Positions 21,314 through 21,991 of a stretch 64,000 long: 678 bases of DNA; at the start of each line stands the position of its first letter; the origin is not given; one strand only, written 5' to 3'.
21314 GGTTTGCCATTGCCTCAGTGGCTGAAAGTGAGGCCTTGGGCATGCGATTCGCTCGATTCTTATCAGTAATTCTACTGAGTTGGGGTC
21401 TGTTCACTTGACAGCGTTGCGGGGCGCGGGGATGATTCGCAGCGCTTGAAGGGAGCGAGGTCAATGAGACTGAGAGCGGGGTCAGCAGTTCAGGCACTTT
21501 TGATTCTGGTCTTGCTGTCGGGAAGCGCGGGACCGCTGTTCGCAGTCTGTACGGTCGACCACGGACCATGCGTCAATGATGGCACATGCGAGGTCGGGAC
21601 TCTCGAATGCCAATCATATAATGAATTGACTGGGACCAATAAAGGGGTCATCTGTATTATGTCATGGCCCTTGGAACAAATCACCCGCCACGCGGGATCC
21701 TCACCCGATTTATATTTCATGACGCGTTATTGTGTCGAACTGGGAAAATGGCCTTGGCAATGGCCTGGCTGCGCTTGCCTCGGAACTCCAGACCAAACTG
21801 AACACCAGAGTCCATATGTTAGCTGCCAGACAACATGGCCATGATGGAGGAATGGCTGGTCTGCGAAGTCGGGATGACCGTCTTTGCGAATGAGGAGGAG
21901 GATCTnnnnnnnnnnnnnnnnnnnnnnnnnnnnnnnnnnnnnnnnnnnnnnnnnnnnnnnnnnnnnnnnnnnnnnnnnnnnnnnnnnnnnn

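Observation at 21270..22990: Low-GC island with its own consensus promoter encoding a cysteine-rich secreted mini-protein and a membrane-anchored unknown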

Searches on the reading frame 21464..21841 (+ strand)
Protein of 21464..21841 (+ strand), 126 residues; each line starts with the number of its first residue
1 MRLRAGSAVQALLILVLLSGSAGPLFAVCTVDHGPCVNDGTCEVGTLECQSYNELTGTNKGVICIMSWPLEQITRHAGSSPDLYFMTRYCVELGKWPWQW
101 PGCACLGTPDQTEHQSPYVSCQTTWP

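Call 4: search_protein_families(library=pfam, proteins=[window:21464-21841:+], max_evalue=0.1)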
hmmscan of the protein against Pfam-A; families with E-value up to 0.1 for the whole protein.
window:21464-21841:+ (126 aa): 0 families

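Call 5: search_protein_families(library=ncbifam, proteins=[window:21464-21841:+], max_evalue=0.1)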
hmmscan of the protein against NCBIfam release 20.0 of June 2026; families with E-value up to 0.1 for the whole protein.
window:21464-21841:+ (126 aa): 0 families

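Call 9: find_homologous_proteins(query=window:21464-21841:+, max_evalue=0.01)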
Query window:21464-21841:+: 2 candidates shared short words with the query, none scored E <= 0.01.

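Call 32: predict_structure(protein=window:21464-21841:+)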
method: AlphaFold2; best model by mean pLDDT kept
length: 126 residues; sequences in the alignment: 1
mean_pLDDT: 40.4   pTM: 0.24
mean pLDDT of the five models: 40.4, 39.8, 39.3, 38.4, 36.6
residues with pLDDT >= 90: 0; 70-90: 2; 50-70: 19; < 50: 105
segments of 3 or more residues with pLDDT < 50: 23-64, 66-126
pLDDT, mean of each block of 10 residues (from residue 1): 60 63 41 43 46 39 46 31 32 28 31 31 31
secondary structure, 60 per line:
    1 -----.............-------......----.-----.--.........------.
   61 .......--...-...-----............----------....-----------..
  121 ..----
elements in order: H6-18 E26-31 E45-53 E60-67 H82-93 E104-107 E119-122

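Call 38: search_solved_structures(query=A2, max_evalue=10)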
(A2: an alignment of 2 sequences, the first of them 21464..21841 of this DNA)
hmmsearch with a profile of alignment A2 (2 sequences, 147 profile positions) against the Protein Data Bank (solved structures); distinct sequences matched with E-value up to 10: 2.
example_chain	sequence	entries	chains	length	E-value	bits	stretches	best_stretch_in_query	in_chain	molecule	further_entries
4ggr_A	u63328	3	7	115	0.034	17.1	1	16-86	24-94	Bradavidin 2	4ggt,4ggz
6s67_A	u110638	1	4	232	0.7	12.9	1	42-104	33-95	Aequorea cf. australis fluorescent protein 1 (AausFP1)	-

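Call 40: search_protein_families(library=padloc, proteins=[window:21464-21841:+], max_evalue=1)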
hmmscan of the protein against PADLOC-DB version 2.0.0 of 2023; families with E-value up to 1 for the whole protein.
window:21464-21841:+ (126 aa): 0 families

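Call 43: find_related_loci(query=A2, collection=metagenome_contigs, flank=10000)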
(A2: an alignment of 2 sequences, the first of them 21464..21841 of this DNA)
Query A2 (126 aa) in metagenome_contigs; peptide patterns used: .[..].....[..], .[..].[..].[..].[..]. (x = any residue, [..] = any of these).
143 stretches matched a pattern, but none encodes a relative of the query by tblastn (E <= 1e-3).

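Call 44: find_related_loci(query=A2, collection=viral_contigs, flank=10000)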
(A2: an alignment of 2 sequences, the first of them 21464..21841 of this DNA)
Query A2 (126 aa) in viral_contigs; peptide patterns used: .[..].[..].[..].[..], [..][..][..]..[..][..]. (x = any residue, [..] = any of these).
25 stretches matched a pattern, but none encodes a relative of the query by tblastn (E <= 1e-3).

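Call 62: search_dna_similar(query=window:21464-21841:+, collection=plasmids, mode=protein, max_evalue=0.1)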
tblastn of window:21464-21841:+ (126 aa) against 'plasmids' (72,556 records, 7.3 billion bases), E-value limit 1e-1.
No match.

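Call 63: search_dna_similar(query=window:21464-21841:+, collection=phages, mode=protein, max_evalue=0.1)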
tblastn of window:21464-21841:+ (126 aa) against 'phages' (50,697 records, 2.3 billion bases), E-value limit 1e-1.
No match.

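Call 65: list_cluster_members(proteins=[window:21464-21841:+, window:21446-21841:+, P0001, P0002, L081:533-970:+, L081:110-406:+, P0003, P0004])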
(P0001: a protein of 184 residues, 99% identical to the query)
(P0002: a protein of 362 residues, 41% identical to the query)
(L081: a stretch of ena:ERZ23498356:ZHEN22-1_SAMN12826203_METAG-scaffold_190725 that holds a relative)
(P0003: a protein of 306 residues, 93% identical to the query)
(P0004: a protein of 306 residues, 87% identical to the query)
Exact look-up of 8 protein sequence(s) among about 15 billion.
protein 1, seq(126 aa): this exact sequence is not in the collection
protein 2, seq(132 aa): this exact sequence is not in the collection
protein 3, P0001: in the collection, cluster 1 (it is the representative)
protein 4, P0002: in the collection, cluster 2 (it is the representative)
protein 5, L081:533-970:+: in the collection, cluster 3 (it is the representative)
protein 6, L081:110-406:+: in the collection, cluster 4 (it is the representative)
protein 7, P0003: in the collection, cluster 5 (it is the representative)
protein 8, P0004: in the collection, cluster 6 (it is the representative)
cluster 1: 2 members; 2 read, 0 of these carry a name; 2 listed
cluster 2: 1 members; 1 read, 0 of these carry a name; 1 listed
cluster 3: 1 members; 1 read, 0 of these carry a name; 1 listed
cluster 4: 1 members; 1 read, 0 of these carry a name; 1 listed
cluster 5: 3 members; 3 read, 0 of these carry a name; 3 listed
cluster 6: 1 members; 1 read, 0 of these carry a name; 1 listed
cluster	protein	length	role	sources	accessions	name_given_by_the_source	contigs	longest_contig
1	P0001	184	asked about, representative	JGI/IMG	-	-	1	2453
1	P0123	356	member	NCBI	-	-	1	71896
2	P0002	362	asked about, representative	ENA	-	-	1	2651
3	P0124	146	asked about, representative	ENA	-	-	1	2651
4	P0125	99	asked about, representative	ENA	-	-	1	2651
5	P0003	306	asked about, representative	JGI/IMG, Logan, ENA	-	-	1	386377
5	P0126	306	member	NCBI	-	-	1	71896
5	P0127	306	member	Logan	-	-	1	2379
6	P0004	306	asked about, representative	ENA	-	-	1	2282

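Call 66: search_protein_families(library=phrogs, proteins=[window:21464-21841:+], max_evalue=0.1)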
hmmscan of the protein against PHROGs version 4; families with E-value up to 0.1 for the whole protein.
window:21464-21841:+ (126 aa): 0 families

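Call 67: find_encoding_contigs(protein=P0123, flank=3000)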
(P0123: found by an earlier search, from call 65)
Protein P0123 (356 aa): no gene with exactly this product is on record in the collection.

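Call 71: search_solved_structures(query=A2, max_evalue=1, show_alignments=1)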
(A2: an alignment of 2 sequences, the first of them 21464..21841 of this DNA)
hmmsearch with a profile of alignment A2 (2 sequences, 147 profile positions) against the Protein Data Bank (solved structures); distinct sequences matched with E-value up to 1: 2.
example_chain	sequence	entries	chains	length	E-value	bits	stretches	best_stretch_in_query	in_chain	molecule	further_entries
4ggr_A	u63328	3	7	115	0.034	17.1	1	16-86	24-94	Bradavidin 2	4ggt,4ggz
6s67_A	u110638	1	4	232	0.7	12.9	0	42-104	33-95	Aequorea cf. australis fluorescent protein 1 (AausFP1)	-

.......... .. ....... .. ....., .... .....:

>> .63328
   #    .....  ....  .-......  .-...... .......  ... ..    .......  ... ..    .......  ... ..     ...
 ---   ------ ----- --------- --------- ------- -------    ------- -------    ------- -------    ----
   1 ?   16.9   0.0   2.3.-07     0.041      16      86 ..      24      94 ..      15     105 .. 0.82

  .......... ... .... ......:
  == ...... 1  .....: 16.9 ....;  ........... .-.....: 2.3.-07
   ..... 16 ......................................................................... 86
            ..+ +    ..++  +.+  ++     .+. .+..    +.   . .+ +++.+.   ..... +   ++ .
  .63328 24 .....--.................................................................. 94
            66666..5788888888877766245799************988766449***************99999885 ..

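Call 87: find_encoding_contigs(protein=P0127, flank=5000)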
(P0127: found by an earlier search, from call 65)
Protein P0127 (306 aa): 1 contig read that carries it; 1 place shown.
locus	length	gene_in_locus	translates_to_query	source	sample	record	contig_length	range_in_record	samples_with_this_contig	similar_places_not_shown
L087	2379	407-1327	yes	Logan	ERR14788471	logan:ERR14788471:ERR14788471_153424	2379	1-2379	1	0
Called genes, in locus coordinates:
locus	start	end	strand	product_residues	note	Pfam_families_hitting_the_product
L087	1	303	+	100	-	?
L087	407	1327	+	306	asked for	-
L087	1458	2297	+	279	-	-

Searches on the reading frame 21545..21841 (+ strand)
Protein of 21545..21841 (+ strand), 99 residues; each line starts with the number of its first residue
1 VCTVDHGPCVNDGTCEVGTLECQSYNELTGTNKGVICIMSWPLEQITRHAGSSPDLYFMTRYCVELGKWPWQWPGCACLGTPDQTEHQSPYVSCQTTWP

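Call 73: search_protein_families(library=pfam, proteins=[window:21545-21841:+], max_evalue=10)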
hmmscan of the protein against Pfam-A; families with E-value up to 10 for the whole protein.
seq(99 aa): 0 families
